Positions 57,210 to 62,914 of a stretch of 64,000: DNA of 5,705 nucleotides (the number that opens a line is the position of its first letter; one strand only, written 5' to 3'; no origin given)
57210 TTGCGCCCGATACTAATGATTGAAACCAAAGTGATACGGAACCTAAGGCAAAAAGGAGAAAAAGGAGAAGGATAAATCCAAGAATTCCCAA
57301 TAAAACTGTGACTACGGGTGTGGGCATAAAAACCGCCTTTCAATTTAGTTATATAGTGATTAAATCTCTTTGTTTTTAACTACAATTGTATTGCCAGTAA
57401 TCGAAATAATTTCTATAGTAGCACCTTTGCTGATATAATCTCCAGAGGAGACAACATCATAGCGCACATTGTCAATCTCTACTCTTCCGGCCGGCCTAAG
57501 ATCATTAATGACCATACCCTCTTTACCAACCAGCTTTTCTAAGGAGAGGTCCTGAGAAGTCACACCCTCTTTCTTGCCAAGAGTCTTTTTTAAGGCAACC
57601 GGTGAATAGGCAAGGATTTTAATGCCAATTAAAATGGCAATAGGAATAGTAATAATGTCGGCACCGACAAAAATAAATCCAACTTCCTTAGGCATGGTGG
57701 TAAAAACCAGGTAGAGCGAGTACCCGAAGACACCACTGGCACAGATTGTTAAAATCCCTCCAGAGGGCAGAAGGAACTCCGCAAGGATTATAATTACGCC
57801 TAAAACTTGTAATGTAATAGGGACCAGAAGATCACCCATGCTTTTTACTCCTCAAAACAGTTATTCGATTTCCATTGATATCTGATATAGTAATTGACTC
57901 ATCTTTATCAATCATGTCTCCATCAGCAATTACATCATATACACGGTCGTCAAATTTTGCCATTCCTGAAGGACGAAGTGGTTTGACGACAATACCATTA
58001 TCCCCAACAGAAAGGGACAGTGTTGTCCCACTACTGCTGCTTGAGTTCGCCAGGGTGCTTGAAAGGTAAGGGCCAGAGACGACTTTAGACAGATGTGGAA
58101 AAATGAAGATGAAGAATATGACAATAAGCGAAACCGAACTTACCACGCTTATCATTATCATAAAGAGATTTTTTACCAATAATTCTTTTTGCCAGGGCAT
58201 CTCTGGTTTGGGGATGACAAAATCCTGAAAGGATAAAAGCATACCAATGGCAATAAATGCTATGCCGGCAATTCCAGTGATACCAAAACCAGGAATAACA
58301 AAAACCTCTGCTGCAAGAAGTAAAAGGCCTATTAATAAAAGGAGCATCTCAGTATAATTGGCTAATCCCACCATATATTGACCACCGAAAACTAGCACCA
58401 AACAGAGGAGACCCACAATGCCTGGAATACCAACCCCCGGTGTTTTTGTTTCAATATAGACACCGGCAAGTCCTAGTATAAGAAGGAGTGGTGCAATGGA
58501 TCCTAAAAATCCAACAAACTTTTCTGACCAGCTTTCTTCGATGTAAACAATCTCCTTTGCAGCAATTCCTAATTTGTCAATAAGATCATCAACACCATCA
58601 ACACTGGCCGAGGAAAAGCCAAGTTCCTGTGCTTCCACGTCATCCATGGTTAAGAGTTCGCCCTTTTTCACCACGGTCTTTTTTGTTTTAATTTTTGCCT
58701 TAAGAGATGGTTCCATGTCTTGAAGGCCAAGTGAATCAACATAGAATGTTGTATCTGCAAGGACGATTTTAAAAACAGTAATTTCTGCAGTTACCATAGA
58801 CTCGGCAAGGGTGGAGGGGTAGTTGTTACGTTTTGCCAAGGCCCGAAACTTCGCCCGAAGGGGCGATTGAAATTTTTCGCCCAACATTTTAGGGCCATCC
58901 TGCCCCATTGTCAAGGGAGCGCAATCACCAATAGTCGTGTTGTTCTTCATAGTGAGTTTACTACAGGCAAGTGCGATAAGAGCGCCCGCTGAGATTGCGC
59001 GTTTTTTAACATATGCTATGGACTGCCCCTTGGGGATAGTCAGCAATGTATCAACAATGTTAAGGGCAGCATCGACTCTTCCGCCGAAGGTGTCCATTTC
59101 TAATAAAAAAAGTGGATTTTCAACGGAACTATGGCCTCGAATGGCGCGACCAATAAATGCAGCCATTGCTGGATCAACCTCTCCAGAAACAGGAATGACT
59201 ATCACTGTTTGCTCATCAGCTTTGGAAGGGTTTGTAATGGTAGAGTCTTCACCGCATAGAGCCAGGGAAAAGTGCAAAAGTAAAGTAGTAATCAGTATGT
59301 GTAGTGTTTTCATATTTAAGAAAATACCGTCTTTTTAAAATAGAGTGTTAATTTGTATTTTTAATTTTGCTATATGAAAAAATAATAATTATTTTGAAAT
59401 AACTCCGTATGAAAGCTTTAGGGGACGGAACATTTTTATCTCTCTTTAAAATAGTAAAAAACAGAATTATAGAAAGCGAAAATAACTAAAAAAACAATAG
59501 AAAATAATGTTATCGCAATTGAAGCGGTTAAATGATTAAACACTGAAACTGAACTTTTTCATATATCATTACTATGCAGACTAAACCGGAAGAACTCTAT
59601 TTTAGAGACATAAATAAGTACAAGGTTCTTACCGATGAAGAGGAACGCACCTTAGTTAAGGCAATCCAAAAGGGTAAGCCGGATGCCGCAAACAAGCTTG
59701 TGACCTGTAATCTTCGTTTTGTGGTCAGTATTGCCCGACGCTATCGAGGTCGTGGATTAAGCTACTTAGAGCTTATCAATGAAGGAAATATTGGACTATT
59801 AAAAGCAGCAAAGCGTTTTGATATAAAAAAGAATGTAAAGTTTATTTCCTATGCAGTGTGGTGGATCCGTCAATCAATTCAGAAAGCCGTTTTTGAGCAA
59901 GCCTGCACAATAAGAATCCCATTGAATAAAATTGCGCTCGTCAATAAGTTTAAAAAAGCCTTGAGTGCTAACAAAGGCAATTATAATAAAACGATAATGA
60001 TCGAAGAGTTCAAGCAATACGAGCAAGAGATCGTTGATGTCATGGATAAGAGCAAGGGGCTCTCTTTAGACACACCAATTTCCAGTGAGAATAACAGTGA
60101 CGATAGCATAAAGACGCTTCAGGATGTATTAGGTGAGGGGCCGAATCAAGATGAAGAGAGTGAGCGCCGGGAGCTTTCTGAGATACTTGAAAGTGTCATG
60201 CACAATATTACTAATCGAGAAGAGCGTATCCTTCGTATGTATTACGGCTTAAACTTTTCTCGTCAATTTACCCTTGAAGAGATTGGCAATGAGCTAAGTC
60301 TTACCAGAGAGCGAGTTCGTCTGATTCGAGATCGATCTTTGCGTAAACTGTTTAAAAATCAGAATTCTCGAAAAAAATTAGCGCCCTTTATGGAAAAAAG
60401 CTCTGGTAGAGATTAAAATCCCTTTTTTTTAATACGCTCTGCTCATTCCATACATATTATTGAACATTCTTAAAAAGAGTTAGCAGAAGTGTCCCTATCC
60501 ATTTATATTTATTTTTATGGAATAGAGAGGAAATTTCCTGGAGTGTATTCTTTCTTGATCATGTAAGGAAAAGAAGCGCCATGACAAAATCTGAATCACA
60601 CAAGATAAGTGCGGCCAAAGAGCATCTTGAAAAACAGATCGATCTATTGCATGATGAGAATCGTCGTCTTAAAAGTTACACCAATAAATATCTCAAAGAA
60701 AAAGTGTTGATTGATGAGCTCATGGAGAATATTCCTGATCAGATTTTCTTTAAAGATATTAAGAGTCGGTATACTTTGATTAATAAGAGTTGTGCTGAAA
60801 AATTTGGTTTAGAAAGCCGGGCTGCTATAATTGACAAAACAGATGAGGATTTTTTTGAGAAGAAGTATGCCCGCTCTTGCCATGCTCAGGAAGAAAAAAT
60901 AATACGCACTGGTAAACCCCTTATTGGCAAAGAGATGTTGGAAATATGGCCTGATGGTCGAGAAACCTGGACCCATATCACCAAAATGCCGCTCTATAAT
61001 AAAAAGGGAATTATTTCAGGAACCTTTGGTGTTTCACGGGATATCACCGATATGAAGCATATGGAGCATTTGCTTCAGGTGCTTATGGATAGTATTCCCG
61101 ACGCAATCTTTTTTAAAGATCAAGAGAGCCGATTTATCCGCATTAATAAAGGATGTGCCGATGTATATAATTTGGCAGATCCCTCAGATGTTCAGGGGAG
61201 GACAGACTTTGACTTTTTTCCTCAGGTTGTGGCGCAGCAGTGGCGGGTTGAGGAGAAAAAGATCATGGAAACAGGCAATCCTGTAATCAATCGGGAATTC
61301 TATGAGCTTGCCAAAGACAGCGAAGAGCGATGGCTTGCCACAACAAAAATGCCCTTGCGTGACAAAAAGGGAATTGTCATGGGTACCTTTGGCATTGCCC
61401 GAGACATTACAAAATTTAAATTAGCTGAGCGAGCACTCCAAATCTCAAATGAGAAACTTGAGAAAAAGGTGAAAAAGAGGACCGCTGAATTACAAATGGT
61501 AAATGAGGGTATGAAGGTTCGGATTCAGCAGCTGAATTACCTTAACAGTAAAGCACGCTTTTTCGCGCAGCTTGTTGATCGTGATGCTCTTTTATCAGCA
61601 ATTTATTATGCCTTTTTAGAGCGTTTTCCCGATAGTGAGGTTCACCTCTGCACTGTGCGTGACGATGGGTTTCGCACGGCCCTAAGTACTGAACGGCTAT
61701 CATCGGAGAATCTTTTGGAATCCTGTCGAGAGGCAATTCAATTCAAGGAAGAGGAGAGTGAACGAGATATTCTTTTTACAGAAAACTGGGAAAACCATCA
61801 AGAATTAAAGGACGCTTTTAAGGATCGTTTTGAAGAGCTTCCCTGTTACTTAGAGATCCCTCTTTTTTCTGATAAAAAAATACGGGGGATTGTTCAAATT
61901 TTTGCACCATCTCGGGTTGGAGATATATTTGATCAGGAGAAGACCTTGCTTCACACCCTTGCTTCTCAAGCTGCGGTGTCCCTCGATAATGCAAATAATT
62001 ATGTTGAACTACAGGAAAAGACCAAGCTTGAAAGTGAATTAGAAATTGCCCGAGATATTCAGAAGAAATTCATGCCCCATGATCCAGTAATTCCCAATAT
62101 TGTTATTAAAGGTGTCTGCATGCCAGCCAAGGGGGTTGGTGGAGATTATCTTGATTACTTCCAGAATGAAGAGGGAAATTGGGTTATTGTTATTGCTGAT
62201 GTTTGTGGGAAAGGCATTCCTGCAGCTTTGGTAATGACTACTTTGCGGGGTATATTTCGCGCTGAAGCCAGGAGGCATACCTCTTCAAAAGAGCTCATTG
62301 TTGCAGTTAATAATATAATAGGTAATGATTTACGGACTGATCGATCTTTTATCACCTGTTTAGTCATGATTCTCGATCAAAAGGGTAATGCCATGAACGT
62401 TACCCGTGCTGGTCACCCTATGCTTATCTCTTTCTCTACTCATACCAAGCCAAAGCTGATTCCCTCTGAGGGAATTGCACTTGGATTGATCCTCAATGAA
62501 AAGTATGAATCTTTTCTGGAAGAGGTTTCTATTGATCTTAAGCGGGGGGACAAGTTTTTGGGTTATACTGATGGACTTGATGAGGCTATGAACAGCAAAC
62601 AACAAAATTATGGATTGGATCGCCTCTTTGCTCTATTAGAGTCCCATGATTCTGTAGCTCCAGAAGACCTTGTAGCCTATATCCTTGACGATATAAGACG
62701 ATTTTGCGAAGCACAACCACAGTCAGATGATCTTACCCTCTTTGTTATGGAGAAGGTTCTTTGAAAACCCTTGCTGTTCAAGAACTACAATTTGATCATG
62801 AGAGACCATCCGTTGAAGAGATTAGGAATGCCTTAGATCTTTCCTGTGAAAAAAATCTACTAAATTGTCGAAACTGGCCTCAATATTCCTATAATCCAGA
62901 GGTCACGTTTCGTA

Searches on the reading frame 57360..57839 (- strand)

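Call 54: search_protein_families(library=pfam, proteins=[window:57360-57839:-], max_evalue=0.0001)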
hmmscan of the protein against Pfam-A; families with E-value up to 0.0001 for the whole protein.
window:57360-57839:- (159 aa): 1 family
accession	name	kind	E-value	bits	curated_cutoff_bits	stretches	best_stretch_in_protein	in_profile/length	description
PF01957.25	NfeD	-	2.1e-15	57.1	29.1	1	101-155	2-56/57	NfeD-like C-terminal, partner-binding domain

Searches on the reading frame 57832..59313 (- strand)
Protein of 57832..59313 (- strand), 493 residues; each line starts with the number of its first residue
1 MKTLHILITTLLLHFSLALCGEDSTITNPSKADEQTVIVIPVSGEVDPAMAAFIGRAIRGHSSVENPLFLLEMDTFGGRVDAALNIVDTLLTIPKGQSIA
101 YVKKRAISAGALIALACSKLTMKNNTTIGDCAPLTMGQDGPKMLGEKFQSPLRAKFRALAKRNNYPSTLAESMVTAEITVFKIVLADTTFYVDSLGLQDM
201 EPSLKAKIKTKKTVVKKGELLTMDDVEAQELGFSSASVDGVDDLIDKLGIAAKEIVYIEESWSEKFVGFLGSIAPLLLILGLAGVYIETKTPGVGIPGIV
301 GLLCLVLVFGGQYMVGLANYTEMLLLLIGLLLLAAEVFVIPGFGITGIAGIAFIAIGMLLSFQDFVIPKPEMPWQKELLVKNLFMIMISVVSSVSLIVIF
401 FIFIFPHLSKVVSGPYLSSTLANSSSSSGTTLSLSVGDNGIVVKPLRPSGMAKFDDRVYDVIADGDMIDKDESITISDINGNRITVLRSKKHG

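Call 54: search_protein_families(library=pfam, proteins=[window:57832-59313:-], max_evalue=0.0001)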
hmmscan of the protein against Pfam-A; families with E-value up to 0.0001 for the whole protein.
window:57832-59313:- (493 aa): 3 families
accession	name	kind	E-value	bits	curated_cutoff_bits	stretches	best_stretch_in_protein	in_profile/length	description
PF25145.1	NfeD1b_N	-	3.7e-33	115.1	40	1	36-183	1-144/189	NfeD1b, N-terminal domain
PF24961.1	NfeD_membrane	-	2.6e-27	95.7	26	1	273-401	2-118/119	NfeD integral membrane domain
PF01957.25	NfeD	-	9e-09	35.8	29.1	1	436-486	5-55/57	NfeD-like C-terminal, partner-binding domain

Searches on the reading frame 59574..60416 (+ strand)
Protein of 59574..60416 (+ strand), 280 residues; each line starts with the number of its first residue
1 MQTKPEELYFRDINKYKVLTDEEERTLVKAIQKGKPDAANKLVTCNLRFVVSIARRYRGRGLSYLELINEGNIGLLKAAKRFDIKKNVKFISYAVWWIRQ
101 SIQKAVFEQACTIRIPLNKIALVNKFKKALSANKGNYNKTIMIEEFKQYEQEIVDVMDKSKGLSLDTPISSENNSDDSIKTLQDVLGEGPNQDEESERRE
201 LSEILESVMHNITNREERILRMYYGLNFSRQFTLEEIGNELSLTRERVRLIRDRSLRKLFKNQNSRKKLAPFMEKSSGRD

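Call 54: search_protein_families(library=pfam, proteins=[window:59574-60416:+], max_evalue=0.0001)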
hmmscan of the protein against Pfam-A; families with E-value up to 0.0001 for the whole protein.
window:59574-60416:+ (280 aa): 3 families
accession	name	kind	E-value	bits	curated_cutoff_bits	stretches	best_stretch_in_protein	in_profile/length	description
PF04542.20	Sigma70_r2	-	2.3e-17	63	24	1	42-106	1-65/71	Sigma-70 region 2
PF04545.22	Sigma70_r4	-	8.2e-10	38.5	24.1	1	209-260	2-49/50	Sigma-70, region 4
PF00140.25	Sigma70_r1_2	-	2.2e-07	31.1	22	1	8-35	5-32/34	Sigma-70 factor, region 1.2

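Call 71: find_encoding_contigs(protein=window:59574-60416:+, flank=10000, max_places=3)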
Protein window:59574-60416:+ (280 aa): no gene with exactly this product is on record in the collection.

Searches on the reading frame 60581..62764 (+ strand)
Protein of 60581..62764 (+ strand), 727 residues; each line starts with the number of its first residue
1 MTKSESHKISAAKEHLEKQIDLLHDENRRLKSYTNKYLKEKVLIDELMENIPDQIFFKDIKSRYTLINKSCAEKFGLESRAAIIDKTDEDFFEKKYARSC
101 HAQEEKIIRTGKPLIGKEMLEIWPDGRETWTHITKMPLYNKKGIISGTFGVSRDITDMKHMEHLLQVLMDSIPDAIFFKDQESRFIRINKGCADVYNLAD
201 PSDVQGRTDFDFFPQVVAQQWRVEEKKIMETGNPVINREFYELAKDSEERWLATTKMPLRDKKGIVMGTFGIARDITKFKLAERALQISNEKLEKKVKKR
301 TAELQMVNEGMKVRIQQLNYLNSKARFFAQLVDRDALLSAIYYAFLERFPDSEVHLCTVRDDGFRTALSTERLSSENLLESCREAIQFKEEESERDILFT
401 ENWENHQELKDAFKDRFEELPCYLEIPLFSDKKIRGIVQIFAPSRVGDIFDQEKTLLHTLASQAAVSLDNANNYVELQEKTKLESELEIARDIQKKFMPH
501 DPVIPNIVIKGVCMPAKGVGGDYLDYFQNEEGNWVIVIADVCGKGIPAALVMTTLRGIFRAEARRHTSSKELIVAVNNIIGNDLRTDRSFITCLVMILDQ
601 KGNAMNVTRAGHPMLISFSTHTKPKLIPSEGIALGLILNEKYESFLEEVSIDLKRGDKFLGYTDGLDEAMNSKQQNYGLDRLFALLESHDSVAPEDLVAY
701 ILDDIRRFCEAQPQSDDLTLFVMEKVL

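Call 54: search_protein_families(library=pfam, proteins=[window:60581-62764:+], max_evalue=0.0001)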
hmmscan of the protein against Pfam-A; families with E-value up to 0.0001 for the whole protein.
window:60581-62764:+ (727 aa): 5 families
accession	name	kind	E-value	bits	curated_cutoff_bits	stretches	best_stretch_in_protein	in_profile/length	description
PF07228.17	SpoIIE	-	8.4e-41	140.5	25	1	531-724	2-190/192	Stage II sporulation protein E (SpoIIE)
PF08448.16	PAS_4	-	4e-35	120.8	23.1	2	170-279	2-108/110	PAS fold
PF13426.13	PAS_9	-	2.5e-19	69.9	27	2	173-278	1-103/103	PAS domain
PF00989.32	PAS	-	2.7e-14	53.6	22.6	1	45-155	4-113/113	PAS fold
PF13188.13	PAS_8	-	1.4e-06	28.4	21.8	0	164-217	2-55/65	PAS domain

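Call 70: find_encoding_contigs(protein=window:60581-62764:+, flank=10000, max_places=3)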
Protein window:60581-62764:+ (727 aa): no gene with exactly this product is on record in the collection.
